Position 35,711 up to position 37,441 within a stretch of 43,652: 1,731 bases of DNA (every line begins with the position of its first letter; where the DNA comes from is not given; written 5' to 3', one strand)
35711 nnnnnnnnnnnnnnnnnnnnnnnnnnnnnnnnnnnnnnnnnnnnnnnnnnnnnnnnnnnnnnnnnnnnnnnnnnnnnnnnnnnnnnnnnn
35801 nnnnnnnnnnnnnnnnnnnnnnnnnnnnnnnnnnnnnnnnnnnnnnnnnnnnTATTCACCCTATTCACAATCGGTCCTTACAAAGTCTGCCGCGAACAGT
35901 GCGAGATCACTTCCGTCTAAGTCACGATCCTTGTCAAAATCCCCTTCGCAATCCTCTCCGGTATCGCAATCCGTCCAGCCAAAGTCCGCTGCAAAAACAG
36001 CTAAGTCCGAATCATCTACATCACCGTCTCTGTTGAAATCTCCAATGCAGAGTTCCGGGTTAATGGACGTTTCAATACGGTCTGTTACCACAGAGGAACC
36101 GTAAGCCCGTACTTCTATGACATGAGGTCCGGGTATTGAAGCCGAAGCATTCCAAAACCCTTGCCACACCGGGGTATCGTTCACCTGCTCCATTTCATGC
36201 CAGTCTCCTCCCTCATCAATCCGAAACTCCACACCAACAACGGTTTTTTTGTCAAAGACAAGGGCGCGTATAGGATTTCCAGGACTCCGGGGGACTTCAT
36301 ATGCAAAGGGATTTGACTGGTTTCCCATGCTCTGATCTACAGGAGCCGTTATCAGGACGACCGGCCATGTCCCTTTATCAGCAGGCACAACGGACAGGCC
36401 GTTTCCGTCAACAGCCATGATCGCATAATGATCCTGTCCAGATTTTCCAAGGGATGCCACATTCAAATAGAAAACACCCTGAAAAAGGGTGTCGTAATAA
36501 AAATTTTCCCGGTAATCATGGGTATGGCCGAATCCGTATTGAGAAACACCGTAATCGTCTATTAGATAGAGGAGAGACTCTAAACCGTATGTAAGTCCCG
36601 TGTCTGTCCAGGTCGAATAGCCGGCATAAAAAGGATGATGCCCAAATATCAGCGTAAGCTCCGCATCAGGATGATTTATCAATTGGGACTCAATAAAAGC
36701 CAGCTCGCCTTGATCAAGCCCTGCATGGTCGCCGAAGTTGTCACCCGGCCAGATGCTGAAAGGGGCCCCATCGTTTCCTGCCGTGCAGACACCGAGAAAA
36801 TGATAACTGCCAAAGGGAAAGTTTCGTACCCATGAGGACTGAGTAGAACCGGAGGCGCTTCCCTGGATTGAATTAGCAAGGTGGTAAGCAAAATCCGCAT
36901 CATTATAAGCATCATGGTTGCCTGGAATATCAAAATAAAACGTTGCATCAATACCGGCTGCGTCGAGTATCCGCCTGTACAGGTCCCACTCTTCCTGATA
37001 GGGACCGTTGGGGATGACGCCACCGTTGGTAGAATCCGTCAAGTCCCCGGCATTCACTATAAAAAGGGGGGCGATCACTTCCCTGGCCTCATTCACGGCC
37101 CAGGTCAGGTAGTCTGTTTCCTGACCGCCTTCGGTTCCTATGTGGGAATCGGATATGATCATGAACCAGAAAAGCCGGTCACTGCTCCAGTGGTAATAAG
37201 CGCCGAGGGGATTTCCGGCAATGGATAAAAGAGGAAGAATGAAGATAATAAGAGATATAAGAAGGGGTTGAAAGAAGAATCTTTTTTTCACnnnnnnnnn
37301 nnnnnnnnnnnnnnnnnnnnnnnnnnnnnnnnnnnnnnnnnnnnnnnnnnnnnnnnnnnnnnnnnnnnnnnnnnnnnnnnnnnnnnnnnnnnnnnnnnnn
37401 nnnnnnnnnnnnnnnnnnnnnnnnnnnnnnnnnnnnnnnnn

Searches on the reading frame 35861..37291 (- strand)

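Call 45: search_protein_families(library=pfam, proteins=[window:35861-37291:-], max_evalue=0.01)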
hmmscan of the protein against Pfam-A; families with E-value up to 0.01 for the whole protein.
window:35861-37291:- (476 aa): 2 families
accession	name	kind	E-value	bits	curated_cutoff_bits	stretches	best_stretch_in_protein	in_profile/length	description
PF00149.33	Metallophos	-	2.4e-12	48.1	21.5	1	42-260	2-191/191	Calcineurin-like phosphoesterase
PF24384.1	Ig_TMM62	-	7.1e-06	26.2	27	1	308-375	3-71/128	TMEM62 Ig-like domain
